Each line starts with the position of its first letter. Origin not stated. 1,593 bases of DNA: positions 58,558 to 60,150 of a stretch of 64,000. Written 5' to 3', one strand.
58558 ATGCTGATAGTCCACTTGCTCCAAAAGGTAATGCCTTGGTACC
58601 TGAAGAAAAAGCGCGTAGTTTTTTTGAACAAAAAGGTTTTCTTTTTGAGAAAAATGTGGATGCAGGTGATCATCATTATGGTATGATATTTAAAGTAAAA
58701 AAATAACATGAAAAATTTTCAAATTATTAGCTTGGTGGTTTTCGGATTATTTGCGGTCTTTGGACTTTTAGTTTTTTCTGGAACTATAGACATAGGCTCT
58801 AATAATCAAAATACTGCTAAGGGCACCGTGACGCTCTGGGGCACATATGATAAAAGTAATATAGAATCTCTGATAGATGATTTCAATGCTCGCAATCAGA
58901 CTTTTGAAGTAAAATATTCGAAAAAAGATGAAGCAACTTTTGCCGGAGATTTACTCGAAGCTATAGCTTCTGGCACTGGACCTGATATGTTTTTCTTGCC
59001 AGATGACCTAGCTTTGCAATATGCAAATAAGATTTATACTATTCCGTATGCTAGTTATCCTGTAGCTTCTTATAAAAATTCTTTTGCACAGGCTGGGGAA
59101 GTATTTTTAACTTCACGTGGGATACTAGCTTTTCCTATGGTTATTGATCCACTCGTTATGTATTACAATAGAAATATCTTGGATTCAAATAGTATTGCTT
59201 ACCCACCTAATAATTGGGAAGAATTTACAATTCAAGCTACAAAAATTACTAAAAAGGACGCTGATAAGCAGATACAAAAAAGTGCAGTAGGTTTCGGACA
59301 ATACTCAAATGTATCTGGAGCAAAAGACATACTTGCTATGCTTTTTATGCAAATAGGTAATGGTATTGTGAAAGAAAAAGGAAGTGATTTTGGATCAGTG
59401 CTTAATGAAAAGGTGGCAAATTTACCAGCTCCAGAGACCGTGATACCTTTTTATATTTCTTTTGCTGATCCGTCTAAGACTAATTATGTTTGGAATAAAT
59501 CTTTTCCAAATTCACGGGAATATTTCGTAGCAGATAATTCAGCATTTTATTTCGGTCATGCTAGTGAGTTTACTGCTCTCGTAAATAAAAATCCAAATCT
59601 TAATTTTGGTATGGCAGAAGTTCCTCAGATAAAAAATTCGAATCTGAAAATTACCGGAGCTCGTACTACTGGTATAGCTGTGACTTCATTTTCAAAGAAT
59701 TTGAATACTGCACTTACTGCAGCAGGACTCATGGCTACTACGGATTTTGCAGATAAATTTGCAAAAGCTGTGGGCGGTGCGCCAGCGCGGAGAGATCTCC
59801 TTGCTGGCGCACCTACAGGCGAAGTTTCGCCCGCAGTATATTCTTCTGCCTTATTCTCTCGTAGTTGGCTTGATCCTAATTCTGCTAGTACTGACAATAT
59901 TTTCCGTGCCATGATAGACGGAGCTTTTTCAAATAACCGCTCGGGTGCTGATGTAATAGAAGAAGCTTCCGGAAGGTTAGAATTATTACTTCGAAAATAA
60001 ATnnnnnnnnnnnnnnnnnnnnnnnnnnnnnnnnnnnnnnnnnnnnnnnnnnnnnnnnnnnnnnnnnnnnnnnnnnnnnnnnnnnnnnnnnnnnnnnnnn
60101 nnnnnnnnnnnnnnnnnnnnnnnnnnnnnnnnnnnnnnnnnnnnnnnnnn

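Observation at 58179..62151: Operon of methyltransferase, SBP-fold protein and five tandem paralogous two-TM small proteins (VirB2/TrbC-like topology)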

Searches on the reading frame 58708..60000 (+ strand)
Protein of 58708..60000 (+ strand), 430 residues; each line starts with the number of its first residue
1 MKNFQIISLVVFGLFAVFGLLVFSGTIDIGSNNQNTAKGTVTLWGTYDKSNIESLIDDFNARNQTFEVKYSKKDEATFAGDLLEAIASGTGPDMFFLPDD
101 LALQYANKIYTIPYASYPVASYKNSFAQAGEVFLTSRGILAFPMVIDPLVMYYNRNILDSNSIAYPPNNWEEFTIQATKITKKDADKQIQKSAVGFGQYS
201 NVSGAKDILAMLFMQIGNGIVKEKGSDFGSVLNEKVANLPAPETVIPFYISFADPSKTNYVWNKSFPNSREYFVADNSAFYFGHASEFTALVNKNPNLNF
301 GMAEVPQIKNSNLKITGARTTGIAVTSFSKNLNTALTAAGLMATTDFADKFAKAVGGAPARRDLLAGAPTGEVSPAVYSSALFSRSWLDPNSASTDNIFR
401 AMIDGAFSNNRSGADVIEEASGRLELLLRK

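Call 3: search_protein_families(library=pfam, proteins=[window:58708-60000:+], max_evalue=1)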
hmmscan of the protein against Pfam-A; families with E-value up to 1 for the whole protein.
window:58708-60000:+ (430 aa): 1 family
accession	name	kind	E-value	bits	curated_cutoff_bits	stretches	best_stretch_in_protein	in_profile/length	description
PF23467.1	WWE_5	-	0.065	14.3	24.9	0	44-73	18-47/80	WWE domain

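Call 4: search_protein_families(library=ncbifam, proteins=[window:58708-60000:+], max_evalue=1)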
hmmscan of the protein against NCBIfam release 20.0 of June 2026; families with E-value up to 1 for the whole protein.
window:58708-60000:+ (430 aa): 2 families
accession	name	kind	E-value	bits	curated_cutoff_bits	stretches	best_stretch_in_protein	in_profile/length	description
NF053763.1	ABCarbgalBndGanS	equivalog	7.3e-07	28.3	700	1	30-179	30-178/420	galactooligosaccharide ABC transporter substrate-binding protein GanS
NF008722.0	PRK11716.1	equivalog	0.15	11.1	246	1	169-251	187-270/293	HTH-type transcriptional activator IlvY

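Call 20: find_homologous_proteins(query=window:58708-59997:+)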
Query window:58708-59997:+ (430 aa): 1529 proteins with E <= 0.001 among 8000 candidates; the best 120 are listed.
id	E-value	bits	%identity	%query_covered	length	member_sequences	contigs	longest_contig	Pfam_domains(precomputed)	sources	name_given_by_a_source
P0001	8.4e-267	903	95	100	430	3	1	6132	PF01547.31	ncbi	-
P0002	6.1e-235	798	83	100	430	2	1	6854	PF01547.31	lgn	-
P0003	5.3e-231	785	82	100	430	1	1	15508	PF13416.12,PF01547.31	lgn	-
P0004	4.7e-226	769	80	100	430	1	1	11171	PF13416.12,PF01547.31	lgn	-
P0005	6.9e-209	712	74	100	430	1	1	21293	PF01547.31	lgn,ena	-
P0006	6.5e-167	574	52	73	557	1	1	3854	PF13416.12,PF01547.31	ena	-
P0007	1.9e-157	543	59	100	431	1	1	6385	PF13416.12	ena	-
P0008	1.3e-156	540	60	100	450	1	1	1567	-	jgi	-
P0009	4.2e-154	532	59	100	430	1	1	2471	PF01547.31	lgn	-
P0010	4.5e-154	532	61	99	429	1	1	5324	PF01547.31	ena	-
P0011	5.7e-154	531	60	98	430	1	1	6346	PF01547.31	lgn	-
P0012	7.0e-154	531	59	100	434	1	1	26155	PF01547.31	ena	-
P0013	2.1e-153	530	59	98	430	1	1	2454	PF13416.12,PF01547.31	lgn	-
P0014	2.2e-153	529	59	97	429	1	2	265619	PF13416.12,PF01547.31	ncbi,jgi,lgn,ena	ncbi:MAG: extracellular solute-binding protein [Candidatus Paceibacterota bacterium]|jgi:ABC-type gl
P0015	2.6e-153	529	60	99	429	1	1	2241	PF01547.31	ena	-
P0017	1.8e-152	526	59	100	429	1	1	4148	PF13416.12,PF01547.31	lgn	-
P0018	5.1e-152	525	59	100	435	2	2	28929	PF01547.31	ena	-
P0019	7.1e-152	524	57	100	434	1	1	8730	PF13416.12,PF01547.31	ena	-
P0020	2.7e-151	523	59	100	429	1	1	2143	PF01547.31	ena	-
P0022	4.3e-151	522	59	100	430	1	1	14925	PF13416.12,PF01547.31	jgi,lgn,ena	-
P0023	5.0e-151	522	57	100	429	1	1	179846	PF01547.31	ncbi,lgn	ncbi:MAG: extracellular solute-binding protein [Patescibacteria group bacterium]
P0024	5.7e-151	522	58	100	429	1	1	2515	PF13416.12,PF01547.31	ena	-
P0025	6.8e-151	521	59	100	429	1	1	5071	PF13416.12,PF01547.31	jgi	jgi:multiple sugar transport system substrate-binding protein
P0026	8.1e-151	521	58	100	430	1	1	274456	PF01547.31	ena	-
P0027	1.3e-150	520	57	100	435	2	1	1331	PF13416.12,PF01547.31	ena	-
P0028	1.4e-150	520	58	100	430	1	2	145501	PF01547.31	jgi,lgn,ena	jgi:ABC-type glycerol-3-phosphate transport system substrate-binding protein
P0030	4.0e-150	519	57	100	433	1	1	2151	PF01547.31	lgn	-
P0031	5.3e-150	518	58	100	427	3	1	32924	PF01547.31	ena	-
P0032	9.9e-150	517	57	100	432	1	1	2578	PF01547.31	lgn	-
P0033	1.1e-149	517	57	100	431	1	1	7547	PF01547.31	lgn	-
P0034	1.2e-149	517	58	100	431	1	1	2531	PF01547.31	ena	-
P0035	1.3e-149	517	57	97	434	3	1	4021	PF13416.12,PF01547.31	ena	-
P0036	2.0e-149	516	57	100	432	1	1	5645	PF01547.31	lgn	-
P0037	2.1e-149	516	57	98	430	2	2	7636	PF13416.12,PF01547.31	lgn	-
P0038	2.2e-149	516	57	100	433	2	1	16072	PF01547.31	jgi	jgi:ABC-type glycerol-3-phosphate transport system substrate-binding protein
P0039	2.2e-149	516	57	100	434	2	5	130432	PF01547.31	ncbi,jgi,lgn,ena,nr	ncbi:MAG TPA: extracellular solute-binding protein [Candidatus Paceibacterota bacterium]|nr:extracel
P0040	2.4e-149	516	57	97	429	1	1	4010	PF01547.31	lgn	-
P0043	3.8e-149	516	59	97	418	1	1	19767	PF01547.31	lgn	-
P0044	4.3e-149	515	59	96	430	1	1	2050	PF13416.12,PF01547.31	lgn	-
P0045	4.6e-149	515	57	100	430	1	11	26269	PF13416.12,PF01547.31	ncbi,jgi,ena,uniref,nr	ncbi:hypothetical protein A3B85_02500 [Candidatus Nomurabacteria bacterium RIFCSPHIGHO2_02_FULL_37_1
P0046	8.5e-149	514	57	100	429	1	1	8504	PF13416.12,PF01547.31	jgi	jgi:multiple sugar transport system substrate-binding protein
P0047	1.1e-148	514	57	100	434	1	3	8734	PF01547.31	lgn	-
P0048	1.1e-148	514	58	100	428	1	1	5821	PF01547.31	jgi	jgi:multiple sugar transport system substrate-binding protein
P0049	1.1e-148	514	59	98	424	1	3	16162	PF13416.12,PF01547.31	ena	-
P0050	1.2e-148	514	57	100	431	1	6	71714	PF01547.31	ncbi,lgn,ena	-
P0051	1.5e-148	514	56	96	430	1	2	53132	PF01547.31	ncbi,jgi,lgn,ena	ncbi:MAG: extracellular solute-binding protein [bacterium]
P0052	1.5e-148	514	59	100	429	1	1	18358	PF01547.31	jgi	jgi:multiple sugar transport system substrate-binding protein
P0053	1.5e-148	513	57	100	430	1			PF13416.12,PF01547.31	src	-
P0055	1.8e-148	513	58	100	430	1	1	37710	PF01547.31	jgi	jgi:multiple sugar transport system substrate-binding protein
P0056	1.8e-148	513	58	100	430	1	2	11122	PF01547.31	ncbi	ncbi:MAG: extracellular solute-binding protein [Minisyncoccia bacterium]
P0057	2.0e-148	513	57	100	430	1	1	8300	PF13416.12,PF01547.31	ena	-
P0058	2.1e-148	513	57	100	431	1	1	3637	PF01547.31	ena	-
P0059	2.3e-148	513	57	100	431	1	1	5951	PF01547.31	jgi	jgi:ABC-type glycerol-3-phosphate transport system substrate-binding protein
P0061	2.5e-148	513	58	100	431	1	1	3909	PF13416.12,PF01547.31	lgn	-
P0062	2.6e-148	513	58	100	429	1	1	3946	PF13416.12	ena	-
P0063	2.8e-148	513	58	100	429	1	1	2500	PF01547.31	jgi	jgi:ABC-type glycerol-3-phosphate transport system substrate-binding protein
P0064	3.0e-148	513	57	100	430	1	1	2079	PF13416.12,PF01547.31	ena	-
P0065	4.0e-148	512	57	100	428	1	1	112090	PF13416.12,PF01547.31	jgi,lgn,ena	-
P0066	4.2e-148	512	56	100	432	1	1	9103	PF01547.31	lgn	-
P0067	4.4e-148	512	58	100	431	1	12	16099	PF01547.31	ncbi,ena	ncbi:MAG: extracellular solute-binding protein, partial [Patescibacteria group bacterium]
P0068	4.6e-148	512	58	100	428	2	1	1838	PF13416.12,PF01547.31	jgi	jgi:multiple sugar transport system substrate-binding protein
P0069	4.7e-148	512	57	100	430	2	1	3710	PF01547.31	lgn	-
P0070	5.3e-148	512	56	96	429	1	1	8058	PF13416.12,PF01547.31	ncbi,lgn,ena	-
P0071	5.3e-148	512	57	99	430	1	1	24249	PF01547.31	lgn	-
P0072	5.4e-148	512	58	100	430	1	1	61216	PF01547.31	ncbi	-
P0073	5.5e-148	512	56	100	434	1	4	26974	PF01547.31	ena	-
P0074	6.1e-148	512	57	100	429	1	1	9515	PF13416.12,PF01547.31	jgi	jgi:multiple sugar transport system substrate-binding protein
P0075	6.5e-148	511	57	100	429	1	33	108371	PF13416.12,PF01547.31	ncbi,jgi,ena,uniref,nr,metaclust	ncbi:MAG: hypothetical protein UU82_C0010G0017 [Candidatus Nomurabacteria bacterium GW2011_GWC2_41_8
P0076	7.1e-148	511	57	100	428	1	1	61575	PF13416.12,PF01547.31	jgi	jgi:multiple sugar transport system substrate-binding protein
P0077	7.7e-148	511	57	100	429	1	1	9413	PF01547.31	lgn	-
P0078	9.2e-148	511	57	100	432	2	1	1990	PF13416.12,PF01547.31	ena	-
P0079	1.0e-147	511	58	100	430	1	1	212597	PF01547.31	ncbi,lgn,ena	-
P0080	1.1e-147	511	56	100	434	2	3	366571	PF13416.12,PF01547.31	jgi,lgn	-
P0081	1.1e-147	511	57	100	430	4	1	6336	PF01547.31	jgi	-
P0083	1.5e-147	510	57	100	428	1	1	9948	PF13416.12,PF01547.31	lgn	-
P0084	1.7e-147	510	57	100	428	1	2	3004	PF01547.31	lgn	-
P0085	1.8e-147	510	57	100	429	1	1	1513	PF01547.31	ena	-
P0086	1.8e-147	510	56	100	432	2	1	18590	PF13416.12,PF01547.31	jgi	-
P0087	1.8e-147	510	57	96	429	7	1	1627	PF01547.31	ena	-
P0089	2.1e-147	510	57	100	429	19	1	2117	PF13416.12,PF01547.31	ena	-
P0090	2.2e-147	510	56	100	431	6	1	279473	PF01547.31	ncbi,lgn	ncbi:MAG: extracellular solute-binding protein [Minisyncoccia bacterium]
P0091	2.5e-147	510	57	100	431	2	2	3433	PF01547.31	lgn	-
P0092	2.6e-147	509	56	100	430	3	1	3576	PF01547.31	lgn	-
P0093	2.6e-147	509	55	100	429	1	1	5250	PF13416.12,PF01547.31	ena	-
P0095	3.3e-147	509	58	100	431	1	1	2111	PF13416.12,PF01547.31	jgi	jgi:ABC-type glycerol-3-phosphate transport system substrate-binding protein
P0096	3.4e-147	509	57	97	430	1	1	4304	PF13416.12,PF01547.31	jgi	jgi:multiple sugar transport system substrate-binding protein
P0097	3.4e-147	509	56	97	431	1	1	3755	PF13416.12,PF01547.31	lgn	-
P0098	4.2e-147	509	56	100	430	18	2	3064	PF13416.12,PF01547.31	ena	-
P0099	4.4e-147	509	57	100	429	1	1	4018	PF13416.12,PF01547.31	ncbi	-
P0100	4.5e-147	509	56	100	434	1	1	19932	PF13416.12,PF01547.31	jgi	jgi:ABC-type glycerol-3-phosphate transport system substrate-binding protein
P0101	4.6e-147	509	57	100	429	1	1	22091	PF01547.31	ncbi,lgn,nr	ncbi:MAG: extracellular solute-binding protein [Candidatus Pacebacteria bacterium]|nr:extracellular 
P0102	4.6e-147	509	56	98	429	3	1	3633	PF13416.12,PF01547.31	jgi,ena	-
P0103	4.6e-147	509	57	100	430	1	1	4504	PF01547.31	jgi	jgi:ABC-type glycerol-3-phosphate transport system substrate-binding protein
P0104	4.8e-147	509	57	100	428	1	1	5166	PF01547.31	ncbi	-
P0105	5.2e-147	508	57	100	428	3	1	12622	PF01547.31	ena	-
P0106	5.4e-147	508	56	100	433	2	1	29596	PF13416.12,PF01547.31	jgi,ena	-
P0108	5.6e-147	508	58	98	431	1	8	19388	PF01547.31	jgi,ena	-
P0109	6.1e-147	508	56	100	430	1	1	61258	PF13416.12,PF01547.31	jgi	jgi:ABC-type glycerol-3-phosphate transport system substrate-binding protein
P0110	6.3e-147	508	57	99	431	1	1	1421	PF01547.31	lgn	-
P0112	6.8e-147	508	58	100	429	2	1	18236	PF01547.31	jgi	-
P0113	6.8e-147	508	56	100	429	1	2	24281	PF01547.31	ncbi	-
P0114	6.9e-147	508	56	98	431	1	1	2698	PF13416.12,PF01547.31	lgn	-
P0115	7.2e-147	508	56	98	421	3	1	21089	PF13416.12,PF01547.31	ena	-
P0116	8.3e-147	508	57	100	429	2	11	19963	PF01547.31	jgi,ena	-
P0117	8.4e-147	508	57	100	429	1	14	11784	PF01547.31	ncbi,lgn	-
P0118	9.3e-147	508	57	100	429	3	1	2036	PF01547.31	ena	-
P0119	1.0e-146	507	56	100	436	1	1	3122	PF01547.31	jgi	jgi:ABC-type glycerol-3-phosphate transport system substrate-binding protein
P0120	1.2e-146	507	56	100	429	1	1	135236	PF01547.31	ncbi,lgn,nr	ncbi:extracellular solute-binding protein [Candidatus Nomurabacteria bacterium]|nr:extracellular sol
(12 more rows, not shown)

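Call 21: search_solved_structures(query=window:58708-59997:+, max_evalue=1)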
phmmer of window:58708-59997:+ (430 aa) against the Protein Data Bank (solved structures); distinct sequences matched with E-value up to 1: 64 (the best 60 are shown).
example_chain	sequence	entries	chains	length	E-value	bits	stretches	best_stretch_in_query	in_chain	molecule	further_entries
5u2p_A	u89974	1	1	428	1.3e-06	31.2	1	150-375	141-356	Sugar ABC transporter substrate-binding protein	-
4qrz_A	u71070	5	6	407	4.8e-06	29.4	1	25-209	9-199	ABC-TYPE SUGAR TRANSPORTER | ABC transporter, substrate binding protein (Sugar)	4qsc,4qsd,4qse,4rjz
7nbz_A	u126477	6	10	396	5.4e-06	29.2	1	90-347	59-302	Sulfoquinovosyl binding protein | Sulfoquinovosyl glycerol-binding protein SmoF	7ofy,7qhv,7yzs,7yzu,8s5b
3jzj_A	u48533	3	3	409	0.00033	23.3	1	25-184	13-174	Acarbose/maltose binding protein GacH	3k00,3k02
3k01_A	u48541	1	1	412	0.00049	22.8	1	26-184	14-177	Acarbose/maltose binding protein GacH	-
7f6q_A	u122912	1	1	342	0.00084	22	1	38-196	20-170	Iron ABC transporter, periplasmic iron-binding protein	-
7f6t_A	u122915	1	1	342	0.00091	21.9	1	38-196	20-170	Iron ABC transporter, periplasmic iron-binding protein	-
7f6s_A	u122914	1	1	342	0.00092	21.8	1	38-196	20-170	Iron ABC transporter, periplasmic iron-binding protein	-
7f6e_A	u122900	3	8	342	0.00093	21.8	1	38-196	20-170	Iron ABC transporter, periplasmic iron-binding protein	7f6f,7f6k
7f6u_A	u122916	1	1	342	0.00094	21.8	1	38-196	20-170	Iron ABC transporter, periplasmic iron-binding protein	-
7f6n_A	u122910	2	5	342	0.0013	21.4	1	38-196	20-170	Iron ABC transporter, periplasmic iron-binding protein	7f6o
1elj_A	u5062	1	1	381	0.0016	21.1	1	38-172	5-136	MALTODEXTRIN-BINDING PROTEIN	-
7f6r_A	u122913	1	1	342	0.002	20.8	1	38-196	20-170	Iron ABC transporter, periplasmic iron-binding protein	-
1eu8_A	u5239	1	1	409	0.0021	20.7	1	65-189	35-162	TREHALOSE/MALTOSE BINDING PROTEIN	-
8art_A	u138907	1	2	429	0.0022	20.6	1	21-181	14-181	Putative secreted maltose-binding protein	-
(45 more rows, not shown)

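Call 22: find_encoding_contigs(protein=P0014, flank=10000, max_places=2)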
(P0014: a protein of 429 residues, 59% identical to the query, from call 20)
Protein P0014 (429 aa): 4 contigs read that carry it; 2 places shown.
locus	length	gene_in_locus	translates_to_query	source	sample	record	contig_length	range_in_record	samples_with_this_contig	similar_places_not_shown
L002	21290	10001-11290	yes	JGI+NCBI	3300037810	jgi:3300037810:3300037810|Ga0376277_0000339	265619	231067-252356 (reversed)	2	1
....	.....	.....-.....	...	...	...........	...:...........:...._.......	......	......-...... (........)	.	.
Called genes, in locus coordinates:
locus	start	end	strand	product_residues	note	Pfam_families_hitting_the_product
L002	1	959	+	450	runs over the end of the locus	PF01225:Mur_ligase, PF08245:Mur_ligase_M, PF02875:Mur_ligase_C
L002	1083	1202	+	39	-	-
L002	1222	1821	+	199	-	-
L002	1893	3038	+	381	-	-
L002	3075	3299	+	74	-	-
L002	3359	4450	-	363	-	PF00575:S1 (weak), PF21543:CvfB_2nd (faint), PF23459:S1_RRP5 (faint), PF21710:Spt6_S1 (faint), PF00575:S1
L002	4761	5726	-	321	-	-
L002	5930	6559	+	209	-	PF13483:Lactamase_B_3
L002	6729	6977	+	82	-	-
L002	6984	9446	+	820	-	PF00521:DNA_topoisoIV, PF03989:DNA_gyraseA_C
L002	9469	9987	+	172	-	PF01209:Ubie_methyltran, PF01728:FtsJ (weak), PF05175:MTS, PF02390:Methyltransf_4, PF13847:Methyltransf_31, PF08241:Methyltransf_11, PF08242:Methyltransf_12, PF13649:Methyltransf_25, +2 more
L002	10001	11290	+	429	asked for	PF01547:SBP_bac_1, PF13416:SBP_bac_8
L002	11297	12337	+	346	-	PF00041:fn3 (faint), PF18895:T4SS_pilin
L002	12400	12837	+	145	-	PF04956:TrbC (faint), PF18895:T4SS_pilin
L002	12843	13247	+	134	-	PF18895:T4SS_pilin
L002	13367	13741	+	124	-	PF18895:T4SS_pilin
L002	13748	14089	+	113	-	PF18895:T4SS_pilin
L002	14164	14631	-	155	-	-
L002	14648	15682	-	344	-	-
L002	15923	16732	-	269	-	-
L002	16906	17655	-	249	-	-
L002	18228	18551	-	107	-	PF02033:RBFA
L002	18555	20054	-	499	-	PF00009:GTP_EFTU, PF00071:Ras, PF00350:Dynamin_N (faint), PF01926:MMR_HSR1, PF08477:Roc (weak), PF22042:EF-G_D2, PF11987:IF-2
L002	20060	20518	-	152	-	PF14584:DUF4446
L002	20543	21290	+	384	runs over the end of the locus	PF00266:Aminotran_5, PF01212:Beta_elim_lyase (weak)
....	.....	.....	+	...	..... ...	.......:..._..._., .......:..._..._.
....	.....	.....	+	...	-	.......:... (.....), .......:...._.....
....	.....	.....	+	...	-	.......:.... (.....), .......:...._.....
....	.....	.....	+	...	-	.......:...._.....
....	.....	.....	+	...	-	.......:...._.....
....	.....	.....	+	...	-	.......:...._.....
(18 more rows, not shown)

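Call 23: find_encoding_contigs(protein=P0080, flank=10000, max_places=2)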
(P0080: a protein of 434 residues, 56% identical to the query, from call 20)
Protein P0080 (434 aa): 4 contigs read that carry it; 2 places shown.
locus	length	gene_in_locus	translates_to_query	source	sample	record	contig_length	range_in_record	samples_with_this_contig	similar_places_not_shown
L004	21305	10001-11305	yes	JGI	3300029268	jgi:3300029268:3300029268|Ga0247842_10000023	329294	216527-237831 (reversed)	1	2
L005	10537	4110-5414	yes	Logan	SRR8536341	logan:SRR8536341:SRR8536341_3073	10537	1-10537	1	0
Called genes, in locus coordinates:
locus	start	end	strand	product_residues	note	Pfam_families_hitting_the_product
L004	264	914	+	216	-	PF01832:Glucosaminidase (weak)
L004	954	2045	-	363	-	PF00575:S1 (weak), PF21543:CvfB_2nd (faint), PF23459:S1_RRP5 (faint), PF00575:S1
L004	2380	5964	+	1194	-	PF00560:LRR_1 (faint), PF12799:LRR_4 (faint), PF13855:LRR_8 (faint), PF23598:LRR_14 (weak), PF18998:Flg_new_2, PF01471:PG_binding_1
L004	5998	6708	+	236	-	PF13483:Lactamase_B_3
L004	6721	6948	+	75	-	-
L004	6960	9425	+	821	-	PF00521:DNA_topoisoIV, PF03989:DNA_gyraseA_C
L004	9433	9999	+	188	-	PF01209:Ubie_methyltran (weak), PF05175:MTS (weak), PF06325:PrmA (weak), PF01728:FtsJ (weak), PF13847:Methyltransf_31, PF08241:Methyltransf_11, PF08242:Methyltransf_12, PF13649:Methyltransf_25, +1 more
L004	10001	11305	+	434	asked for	PF01547:SBP_bac_1, PF13416:SBP_bac_8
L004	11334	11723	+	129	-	PF04956:TrbC (weak), PF18895:T4SS_pilin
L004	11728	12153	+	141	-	PF18895:T4SS_pilin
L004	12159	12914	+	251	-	PF18895:T4SS_pilin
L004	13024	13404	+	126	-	PF18895:T4SS_pilin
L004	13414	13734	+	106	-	PF18895:T4SS_pilin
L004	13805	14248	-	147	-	-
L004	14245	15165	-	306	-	-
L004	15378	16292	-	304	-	-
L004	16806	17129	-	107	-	PF02033:RBFA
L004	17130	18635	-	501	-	PF00009:GTP_EFTU, PF00071:Ras, PF01926:MMR_HSR1, PF08477:Roc (weak), PF22042:EF-G_D2, PF11987:IF-2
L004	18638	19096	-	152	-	PF14584:DUF4446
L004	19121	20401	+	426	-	PF00266:Aminotran_5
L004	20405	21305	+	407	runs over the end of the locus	-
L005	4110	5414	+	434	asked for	PF01547:SBP_bac_1, PF13416:SBP_bac_8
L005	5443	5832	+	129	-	PF04956:TrbC (weak), PF18895:T4SS_pilin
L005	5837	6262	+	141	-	PF18895:T4SS_pilin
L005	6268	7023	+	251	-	PF18895:T4SS_pilin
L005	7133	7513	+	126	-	PF18895:T4SS_pilin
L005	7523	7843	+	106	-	PF18895:T4SS_pilin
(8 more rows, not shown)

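Call 24: find_encoding_contigs(protein=P0090, flank=10000, max_places=2)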
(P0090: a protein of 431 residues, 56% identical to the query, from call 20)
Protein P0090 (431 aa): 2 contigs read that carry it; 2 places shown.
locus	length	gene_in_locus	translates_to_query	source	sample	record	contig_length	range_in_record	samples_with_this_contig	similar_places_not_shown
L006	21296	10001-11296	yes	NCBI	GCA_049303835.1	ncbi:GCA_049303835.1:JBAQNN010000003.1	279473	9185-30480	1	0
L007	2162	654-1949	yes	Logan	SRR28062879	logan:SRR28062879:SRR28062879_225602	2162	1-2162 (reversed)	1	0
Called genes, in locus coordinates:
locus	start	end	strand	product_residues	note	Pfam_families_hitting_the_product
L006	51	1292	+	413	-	PF08245:Mur_ligase_M, PF02875:Mur_ligase_C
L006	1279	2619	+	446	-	PF21799:MurD-like_N, PF08245:Mur_ligase_M, PF02875:Mur_ligase_C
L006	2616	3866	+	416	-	PF01225:Mur_ligase, PF08245:Mur_ligase_M, PF02875:Mur_ligase_C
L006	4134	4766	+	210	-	-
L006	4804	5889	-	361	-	PF00575:S1 (weak), PF21543:CvfB_2nd (faint), PF23459:S1_RRP5 (faint), PF00575:S1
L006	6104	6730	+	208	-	PF13483:Lactamase_B_3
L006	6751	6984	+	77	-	-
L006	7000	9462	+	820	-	PF00521:DNA_topoisoIV, PF03989:DNA_gyraseA_C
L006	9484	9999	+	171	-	PF01209:Ubie_methyltran, PF01728:FtsJ (weak), PF05175:MTS (weak), PF13489:Methyltransf_23, PF13847:Methyltransf_31, PF08241:Methyltransf_11, PF08242:Methyltransf_12, PF13649:Methyltransf_25, +2 more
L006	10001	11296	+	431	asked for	PF01547:SBP_bac_1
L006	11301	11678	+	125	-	PF04956:TrbC (faint), PF18895:T4SS_pilin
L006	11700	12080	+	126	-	PF04956:TrbC (weak), PF18895:T4SS_pilin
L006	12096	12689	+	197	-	PF18895:T4SS_pilin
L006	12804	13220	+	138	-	PF18895:T4SS_pilin (weak)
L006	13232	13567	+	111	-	PF18895:T4SS_pilin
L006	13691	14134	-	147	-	-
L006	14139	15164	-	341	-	-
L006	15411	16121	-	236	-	-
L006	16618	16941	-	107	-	PF02033:RBFA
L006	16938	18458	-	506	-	PF00009:GTP_EFTU, PF00071:Ras (weak), PF01926:MMR_HSR1, PF08477:Roc (weak), PF22042:EF-G_D2, PF03144:GTP_EFTU_D2 (faint), PF11987:IF-2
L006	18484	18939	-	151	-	PF14584:DUF4446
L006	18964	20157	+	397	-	PF00266:Aminotran_5, PF01212:Beta_elim_lyase (weak)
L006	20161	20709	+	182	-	-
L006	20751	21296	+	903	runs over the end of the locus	PF02861:Clp_N, PF13191:AAA_16 (weak), PF23569:NBD_SMAX1, PF00004:AAA, PF17871:AAA_lid_9, PF07724:AAA_2, PF07728:AAA_5, PF10431:ClpB_D2-small, +5 more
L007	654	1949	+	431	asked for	PF01547:SBP_bac_1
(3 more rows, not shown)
